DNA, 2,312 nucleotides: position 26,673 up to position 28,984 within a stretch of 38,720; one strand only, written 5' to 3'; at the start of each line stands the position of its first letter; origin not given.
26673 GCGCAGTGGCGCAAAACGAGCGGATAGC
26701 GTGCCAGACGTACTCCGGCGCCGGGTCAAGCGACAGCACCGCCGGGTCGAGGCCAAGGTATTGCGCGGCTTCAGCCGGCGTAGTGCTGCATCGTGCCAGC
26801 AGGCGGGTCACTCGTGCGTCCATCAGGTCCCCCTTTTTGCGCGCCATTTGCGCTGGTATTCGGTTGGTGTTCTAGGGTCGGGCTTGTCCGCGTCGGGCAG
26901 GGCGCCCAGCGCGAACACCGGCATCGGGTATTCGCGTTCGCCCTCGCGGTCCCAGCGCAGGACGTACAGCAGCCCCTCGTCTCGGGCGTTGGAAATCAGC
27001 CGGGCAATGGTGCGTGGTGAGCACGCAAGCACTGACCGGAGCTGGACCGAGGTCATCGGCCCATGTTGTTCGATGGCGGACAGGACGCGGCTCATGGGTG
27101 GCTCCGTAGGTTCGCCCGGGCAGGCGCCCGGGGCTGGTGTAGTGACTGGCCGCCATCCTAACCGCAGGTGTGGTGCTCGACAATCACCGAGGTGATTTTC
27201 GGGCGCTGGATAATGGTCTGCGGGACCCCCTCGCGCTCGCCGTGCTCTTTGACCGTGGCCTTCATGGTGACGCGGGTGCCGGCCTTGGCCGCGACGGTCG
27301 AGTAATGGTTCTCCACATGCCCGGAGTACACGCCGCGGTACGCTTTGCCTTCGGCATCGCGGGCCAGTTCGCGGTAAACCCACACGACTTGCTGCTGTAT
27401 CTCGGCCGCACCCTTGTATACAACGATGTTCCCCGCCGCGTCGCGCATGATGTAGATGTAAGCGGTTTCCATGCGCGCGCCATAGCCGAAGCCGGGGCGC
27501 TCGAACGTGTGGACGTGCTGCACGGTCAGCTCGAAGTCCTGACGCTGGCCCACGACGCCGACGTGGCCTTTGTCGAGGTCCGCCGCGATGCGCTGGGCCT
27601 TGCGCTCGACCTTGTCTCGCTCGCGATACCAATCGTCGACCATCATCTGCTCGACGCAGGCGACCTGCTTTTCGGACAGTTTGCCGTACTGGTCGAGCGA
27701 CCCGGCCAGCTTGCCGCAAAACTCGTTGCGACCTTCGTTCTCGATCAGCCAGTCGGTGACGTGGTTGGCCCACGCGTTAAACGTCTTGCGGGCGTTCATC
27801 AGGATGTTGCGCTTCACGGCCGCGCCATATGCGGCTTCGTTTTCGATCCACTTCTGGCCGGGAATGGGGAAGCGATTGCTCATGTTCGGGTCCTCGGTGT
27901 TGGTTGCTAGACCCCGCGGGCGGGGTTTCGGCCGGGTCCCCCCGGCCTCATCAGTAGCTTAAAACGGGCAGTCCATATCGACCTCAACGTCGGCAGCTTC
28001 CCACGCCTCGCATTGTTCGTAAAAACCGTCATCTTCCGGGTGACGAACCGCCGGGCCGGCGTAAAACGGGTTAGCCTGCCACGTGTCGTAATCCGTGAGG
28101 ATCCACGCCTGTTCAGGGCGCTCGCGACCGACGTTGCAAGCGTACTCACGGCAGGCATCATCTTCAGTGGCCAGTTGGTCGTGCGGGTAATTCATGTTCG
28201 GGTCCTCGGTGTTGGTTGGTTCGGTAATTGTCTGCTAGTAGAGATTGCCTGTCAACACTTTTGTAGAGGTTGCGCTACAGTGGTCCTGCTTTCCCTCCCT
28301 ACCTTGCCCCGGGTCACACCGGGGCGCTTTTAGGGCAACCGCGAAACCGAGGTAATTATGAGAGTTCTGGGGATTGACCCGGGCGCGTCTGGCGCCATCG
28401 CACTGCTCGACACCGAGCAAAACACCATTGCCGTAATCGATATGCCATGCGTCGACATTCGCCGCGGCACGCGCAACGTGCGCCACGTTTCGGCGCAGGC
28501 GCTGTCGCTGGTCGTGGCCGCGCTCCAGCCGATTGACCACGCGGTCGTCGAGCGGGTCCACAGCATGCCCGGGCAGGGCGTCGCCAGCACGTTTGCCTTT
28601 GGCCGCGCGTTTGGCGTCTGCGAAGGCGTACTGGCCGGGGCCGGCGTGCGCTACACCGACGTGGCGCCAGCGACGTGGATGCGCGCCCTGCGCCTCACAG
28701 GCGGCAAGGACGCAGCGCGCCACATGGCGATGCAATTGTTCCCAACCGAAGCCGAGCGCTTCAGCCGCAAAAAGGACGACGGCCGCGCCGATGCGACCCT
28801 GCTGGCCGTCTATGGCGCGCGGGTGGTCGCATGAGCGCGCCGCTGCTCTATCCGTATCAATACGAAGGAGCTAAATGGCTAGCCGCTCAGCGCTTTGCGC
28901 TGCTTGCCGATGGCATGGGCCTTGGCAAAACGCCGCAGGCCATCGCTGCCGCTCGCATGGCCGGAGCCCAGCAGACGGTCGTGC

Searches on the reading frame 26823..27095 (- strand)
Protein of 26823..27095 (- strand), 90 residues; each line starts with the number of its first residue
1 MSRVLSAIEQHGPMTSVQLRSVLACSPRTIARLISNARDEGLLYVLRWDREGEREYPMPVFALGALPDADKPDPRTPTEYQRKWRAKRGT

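Call 37: search_protein_families(library=pfam, proteins=[window:26823-27095:-], max_evalue=0.05)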
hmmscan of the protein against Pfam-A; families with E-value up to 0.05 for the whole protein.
window:26823-27095:- (90 aa): 3 families
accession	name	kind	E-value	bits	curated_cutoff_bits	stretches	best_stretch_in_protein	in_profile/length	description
PF01047.28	MarR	-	0.012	15.9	24.6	1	3-42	7-46/59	MarR family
PF12802.13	MarR_2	-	0.028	15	27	1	3-44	9-51/61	MarR family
PF25213.1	HVO_A0261_N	-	0.042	14.2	35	0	3-43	15-54/86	HVO_A0261 N-terminal domain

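Call 38: search_protein_families(library=phrogs, proteins=[window:26823-27095:-], max_evalue=0.01)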
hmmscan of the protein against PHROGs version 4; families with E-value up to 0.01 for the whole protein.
window:26823-27095:- (90 aa): 2 families
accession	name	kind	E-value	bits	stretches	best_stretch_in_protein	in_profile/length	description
phrog_12156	-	DNA, RNA and nucleotide metabolism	0.003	17.3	1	3-44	427-468/485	DNA helicase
phrog_630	-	unknown function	0.0074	16.8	1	3-69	86-150/253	-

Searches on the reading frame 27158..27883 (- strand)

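Call 37: search_protein_families(library=pfam, proteins=[window:27158-27883:-], max_evalue=0.05)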
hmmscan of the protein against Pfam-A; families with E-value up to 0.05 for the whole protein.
window:27158-27883:- (241 aa): 1 family
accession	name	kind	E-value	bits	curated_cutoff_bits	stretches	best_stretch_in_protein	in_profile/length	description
PF14054.11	DUF4249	-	0.0029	17.7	28.5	1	162-238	51-120/269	Domain of unknown function (DUF4249)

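Call 38: search_protein_families(library=phrogs, proteins=[window:27158-27883:-], max_evalue=0.01)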
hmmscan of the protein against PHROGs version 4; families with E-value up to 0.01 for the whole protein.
window:27158-27883:- (241 aa): 6 families
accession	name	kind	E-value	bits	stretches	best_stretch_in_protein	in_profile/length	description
phrog_27218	-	unknown function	1.6e-22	81.3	2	11-164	23-159/192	-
phrog_2319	-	unknown function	1.2e-18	68.5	2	31-161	241-362/399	-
phrog_3628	-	unknown function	1.8e-17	64.4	2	81-163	149-224/257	-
phrog_30451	-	unknown function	2e-11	44.9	2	81-165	166-247/287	-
phrog_4095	-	unknown function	5e-09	37.1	1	199-233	194-228/234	-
phrog_4046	-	unknown function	5.6e-06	27.1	1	28-103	104-177/301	-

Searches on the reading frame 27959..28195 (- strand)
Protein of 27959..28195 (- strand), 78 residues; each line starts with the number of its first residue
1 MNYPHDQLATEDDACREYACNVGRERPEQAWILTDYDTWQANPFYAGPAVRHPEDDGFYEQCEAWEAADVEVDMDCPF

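Call 37: search_protein_families(library=pfam, proteins=[window:27959-28195:-], max_evalue=0.05)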
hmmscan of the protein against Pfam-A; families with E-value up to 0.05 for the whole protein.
window:27959-28195:- (78 aa): 0 families

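Call 38: search_protein_families(library=phrogs, proteins=[window:27959-28195:-], max_evalue=0.01)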
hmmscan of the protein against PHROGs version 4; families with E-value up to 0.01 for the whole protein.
window:27959-28195:- (78 aa): 1 family
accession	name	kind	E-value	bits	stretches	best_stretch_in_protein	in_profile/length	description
phrog_36991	-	unknown function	4.4e-16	59.8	1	8-73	3-67/94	-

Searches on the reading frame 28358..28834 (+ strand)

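Call 37: search_protein_families(library=pfam, proteins=[window:28358-28834:+], max_evalue=0.05)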
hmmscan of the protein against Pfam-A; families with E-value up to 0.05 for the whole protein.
window:28358-28834:+ (158 aa): 2 families
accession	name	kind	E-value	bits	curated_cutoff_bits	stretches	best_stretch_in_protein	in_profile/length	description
PF02075.23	RuvC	-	0.0022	18.3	22.2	1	3-127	1-126/148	Crossover junction endodeoxyribonuclease RuvC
PF04312.18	DUF460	-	0.017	15.3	28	1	3-55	33-82/135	Protein of unknown function (DUF460)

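Call 38: search_protein_families(library=phrogs, proteins=[window:28358-28834:+], max_evalue=0.01)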
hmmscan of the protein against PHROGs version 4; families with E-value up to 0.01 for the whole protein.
window:28358-28834:+ (158 aa): 3 families
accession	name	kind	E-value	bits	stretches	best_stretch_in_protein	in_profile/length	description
phrog_1770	-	DNA, RNA and nucleotide metabolism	8.3e-37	127.6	1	1-156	4-150/158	Holliday junction resolvase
phrog_159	-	DNA, RNA and nucleotide metabolism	2.9e-09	37.3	1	1-155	88-248/330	RuvC-like Holliday junction resolvase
phrog_827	-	DNA, RNA and nucleotide metabolism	3.3e-05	25.1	1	58-152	64-154/161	Holliday junction resolvase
